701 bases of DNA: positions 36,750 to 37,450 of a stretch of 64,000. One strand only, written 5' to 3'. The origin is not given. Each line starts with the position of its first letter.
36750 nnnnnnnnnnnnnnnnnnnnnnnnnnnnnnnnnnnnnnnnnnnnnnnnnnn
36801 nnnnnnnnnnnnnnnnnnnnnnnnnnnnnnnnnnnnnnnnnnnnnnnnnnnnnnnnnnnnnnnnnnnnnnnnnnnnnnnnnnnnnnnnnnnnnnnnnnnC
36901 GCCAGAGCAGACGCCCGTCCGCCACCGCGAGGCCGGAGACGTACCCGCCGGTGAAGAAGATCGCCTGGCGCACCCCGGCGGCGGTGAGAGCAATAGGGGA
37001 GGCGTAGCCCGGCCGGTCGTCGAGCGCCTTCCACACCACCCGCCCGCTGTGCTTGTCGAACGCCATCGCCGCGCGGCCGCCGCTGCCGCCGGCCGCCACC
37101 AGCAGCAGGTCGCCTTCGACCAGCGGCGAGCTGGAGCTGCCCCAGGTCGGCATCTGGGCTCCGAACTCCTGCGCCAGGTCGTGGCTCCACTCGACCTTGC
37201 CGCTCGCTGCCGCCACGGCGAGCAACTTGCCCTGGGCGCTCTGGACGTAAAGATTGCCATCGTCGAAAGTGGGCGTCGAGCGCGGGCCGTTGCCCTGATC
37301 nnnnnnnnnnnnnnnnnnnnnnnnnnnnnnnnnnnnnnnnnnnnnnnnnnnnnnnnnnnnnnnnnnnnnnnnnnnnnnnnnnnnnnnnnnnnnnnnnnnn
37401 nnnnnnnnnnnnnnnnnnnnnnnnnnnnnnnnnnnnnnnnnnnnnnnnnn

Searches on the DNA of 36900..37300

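Call 75: search_rna_families(source=window, start=36900, end=37300, threshold=evalue, max_evalue=1)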
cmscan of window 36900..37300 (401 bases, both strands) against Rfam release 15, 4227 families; matches with E-value up to 1: 1.
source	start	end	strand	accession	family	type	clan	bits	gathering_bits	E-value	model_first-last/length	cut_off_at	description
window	37071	37127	-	RF02886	npcTB_6715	Gene; sRNA;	-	15.3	72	0.098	98-153/212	no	Mycobacterium sRNA 6715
